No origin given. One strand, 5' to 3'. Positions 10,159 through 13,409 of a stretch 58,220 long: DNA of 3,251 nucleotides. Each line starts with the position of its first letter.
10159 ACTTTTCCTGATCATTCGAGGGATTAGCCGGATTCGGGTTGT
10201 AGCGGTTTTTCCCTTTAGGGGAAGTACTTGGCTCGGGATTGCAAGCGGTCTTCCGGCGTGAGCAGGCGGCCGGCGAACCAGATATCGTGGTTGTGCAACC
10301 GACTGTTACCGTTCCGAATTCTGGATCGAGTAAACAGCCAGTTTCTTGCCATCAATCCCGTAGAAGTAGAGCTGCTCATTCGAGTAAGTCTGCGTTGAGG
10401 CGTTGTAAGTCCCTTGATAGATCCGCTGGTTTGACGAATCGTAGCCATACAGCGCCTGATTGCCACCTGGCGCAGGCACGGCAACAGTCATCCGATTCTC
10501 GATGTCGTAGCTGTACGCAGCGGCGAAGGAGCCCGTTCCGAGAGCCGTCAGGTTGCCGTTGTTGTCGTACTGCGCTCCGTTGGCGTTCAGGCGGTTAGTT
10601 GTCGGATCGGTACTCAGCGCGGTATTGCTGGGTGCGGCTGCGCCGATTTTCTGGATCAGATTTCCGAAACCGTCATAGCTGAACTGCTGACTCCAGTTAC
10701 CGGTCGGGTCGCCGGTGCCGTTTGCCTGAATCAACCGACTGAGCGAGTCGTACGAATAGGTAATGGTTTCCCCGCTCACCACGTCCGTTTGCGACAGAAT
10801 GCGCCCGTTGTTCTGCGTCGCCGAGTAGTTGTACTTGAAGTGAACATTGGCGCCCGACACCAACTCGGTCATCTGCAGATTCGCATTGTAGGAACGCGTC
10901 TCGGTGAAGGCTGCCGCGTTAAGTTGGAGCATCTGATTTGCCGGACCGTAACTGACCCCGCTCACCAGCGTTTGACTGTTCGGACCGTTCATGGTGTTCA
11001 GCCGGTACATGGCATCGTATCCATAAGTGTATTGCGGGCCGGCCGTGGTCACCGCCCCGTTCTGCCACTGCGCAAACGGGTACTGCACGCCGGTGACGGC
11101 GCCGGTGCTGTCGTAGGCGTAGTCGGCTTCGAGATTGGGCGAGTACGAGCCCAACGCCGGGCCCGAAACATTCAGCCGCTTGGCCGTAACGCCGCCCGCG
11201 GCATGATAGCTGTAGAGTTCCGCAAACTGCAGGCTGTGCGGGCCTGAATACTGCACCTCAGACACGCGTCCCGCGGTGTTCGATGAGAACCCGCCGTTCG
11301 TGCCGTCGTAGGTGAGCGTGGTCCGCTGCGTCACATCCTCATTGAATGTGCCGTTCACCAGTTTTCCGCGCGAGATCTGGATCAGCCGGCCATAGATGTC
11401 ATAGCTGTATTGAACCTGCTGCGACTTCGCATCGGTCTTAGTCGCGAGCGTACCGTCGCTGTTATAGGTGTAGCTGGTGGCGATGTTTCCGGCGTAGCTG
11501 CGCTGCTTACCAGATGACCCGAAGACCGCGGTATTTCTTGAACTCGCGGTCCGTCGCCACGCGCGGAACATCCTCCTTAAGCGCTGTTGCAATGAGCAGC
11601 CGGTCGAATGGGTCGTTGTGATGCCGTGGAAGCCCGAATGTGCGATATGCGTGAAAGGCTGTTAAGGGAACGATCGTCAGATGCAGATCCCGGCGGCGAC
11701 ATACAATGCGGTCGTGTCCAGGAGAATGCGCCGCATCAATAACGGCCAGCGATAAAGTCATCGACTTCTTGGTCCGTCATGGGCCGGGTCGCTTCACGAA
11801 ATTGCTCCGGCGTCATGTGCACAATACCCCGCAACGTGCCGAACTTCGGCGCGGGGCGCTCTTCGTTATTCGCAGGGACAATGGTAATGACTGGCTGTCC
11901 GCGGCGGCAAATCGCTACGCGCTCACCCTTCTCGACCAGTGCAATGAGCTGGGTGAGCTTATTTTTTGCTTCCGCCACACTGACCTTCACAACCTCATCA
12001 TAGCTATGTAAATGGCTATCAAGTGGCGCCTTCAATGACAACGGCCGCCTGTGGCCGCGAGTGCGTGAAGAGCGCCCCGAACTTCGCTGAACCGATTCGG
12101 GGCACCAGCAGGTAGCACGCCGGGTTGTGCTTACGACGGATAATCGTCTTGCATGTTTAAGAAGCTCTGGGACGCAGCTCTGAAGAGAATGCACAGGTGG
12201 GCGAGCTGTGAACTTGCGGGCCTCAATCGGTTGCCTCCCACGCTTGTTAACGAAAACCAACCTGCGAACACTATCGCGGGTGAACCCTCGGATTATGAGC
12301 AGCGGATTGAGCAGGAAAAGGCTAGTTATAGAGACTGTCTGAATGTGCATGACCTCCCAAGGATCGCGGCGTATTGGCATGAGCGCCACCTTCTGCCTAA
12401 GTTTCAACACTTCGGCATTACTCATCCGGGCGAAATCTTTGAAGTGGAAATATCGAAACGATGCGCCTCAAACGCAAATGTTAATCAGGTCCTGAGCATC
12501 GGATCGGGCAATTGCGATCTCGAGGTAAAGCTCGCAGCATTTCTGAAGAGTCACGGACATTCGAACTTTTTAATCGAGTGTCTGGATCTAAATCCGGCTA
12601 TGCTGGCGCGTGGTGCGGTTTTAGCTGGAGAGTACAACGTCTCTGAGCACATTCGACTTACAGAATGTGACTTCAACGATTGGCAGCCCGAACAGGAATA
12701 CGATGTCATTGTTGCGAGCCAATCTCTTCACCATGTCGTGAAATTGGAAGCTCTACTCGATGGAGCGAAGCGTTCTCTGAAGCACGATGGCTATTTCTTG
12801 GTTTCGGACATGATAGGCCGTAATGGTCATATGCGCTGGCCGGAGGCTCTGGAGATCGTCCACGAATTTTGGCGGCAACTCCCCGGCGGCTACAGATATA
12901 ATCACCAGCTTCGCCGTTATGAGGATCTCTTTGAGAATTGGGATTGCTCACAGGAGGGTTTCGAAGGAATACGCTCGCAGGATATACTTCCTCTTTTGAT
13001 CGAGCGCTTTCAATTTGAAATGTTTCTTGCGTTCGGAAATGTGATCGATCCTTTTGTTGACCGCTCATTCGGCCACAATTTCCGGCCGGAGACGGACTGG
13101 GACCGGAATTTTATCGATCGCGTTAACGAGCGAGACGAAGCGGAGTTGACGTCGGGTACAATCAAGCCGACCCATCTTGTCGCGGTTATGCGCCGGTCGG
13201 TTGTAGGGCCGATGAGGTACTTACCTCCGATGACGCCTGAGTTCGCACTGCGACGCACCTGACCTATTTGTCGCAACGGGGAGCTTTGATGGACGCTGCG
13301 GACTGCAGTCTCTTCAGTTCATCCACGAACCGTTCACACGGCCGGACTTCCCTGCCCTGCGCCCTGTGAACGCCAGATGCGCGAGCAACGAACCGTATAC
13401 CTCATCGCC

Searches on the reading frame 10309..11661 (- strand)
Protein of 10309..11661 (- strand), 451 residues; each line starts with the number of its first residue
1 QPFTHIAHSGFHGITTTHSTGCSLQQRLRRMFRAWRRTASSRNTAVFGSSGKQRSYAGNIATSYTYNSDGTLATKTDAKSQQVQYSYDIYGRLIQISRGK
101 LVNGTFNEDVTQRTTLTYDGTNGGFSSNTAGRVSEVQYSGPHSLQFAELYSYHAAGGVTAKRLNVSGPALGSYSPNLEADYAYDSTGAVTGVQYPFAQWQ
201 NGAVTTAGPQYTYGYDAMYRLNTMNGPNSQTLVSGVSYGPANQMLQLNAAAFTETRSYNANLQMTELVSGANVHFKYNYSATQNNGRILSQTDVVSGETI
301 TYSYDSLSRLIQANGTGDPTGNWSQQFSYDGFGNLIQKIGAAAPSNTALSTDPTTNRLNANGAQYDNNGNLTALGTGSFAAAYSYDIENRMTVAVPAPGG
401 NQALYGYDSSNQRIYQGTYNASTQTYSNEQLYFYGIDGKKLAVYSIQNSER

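Call 4: search_protein_families(library=pfam, max_evalue=1, proteins=[window:10309-11661:-])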
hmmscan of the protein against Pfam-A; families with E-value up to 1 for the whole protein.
seq(451 aa): 1 family
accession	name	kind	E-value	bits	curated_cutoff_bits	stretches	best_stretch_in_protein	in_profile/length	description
PF05593.20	RHS_repeat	-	1.5e-19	70.3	22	4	66-97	1-32/38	RHS Repeat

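Call 23: search_protein_families(library=ncbifam, max_evalue=1, proteins=[window:10309-11661:-])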
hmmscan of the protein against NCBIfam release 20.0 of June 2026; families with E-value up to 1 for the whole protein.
window:10309-11661:- (451 aa): 2 families
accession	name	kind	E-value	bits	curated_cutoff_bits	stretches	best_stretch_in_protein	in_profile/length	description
TIGR01643.1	YD_repeat_2x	repeat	1.2e-05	25.6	15.8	2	66-95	1-30/42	YD repeat-containing protein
NF053773.1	BSAP5i_fam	equivalog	0.035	14.2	150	1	50-105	48-104/135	BSAP-5i family immunity protein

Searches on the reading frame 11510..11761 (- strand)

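Call 75: search_protein_families(library=pfam, max_evalue=0.001, proteins=[window:11510-11761:-])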
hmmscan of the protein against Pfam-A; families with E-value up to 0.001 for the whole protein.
window:11510-11761:- (84 aa): 1 family
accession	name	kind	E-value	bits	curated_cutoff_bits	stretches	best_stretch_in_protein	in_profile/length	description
PF01850.27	PIN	-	6.4e-07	30.4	23.6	1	26-79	65-119/120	PIN domain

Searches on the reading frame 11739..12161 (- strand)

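Call 75: search_protein_families(library=pfam, max_evalue=0.001, proteins=[window:11739-12161:-])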
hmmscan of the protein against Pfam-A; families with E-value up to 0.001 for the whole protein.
window:11739-12161:- (141 aa): 1 family
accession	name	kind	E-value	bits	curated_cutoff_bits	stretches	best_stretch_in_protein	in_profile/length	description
PF02604.26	PhdYeFM_antitox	-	3e-07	30.5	29.8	1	60-97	4-42/74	Antitoxin Phd_YefM, type II toxin-antitoxin system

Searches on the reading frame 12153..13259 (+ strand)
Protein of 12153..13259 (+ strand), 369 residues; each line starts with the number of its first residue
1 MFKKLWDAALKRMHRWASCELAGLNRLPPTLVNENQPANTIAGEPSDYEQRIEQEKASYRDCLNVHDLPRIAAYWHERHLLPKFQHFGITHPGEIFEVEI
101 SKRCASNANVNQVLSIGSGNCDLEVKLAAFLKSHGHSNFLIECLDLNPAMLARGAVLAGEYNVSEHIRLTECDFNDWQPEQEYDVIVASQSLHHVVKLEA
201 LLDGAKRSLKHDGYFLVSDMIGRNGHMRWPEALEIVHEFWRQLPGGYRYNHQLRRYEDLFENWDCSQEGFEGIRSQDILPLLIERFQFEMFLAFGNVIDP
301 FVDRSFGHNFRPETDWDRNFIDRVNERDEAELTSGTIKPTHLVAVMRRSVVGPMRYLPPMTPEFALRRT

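Call 75: search_protein_families(library=pfam, max_evalue=0.001, proteins=[window:12153-13259:+])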
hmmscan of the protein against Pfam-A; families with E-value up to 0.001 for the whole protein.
window:12153-13259:+ (369 aa): 5 families
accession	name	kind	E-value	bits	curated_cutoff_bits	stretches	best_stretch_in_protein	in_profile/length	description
PF08242.18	Methyltransf_12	-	4.9e-10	40.4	30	1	114-215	1-98/98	Methyltransferase domain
PF13847.12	Methyltransf_31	-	4e-09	36.7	27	1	111-221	5-113/145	Methyltransferase domain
PF13649.12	Methyltransf_25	-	4.4e-09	37.3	27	1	113-213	1-97/97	Methyltransferase domain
PF13489.12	Methyltransf_23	-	7.1e-09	36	27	1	107-224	20-122/164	Methyltransferase domain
PF08241.18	Methyltransf_11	-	3.1e-08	34.6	21.2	1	135-217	18-95/95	Methyltransferase domain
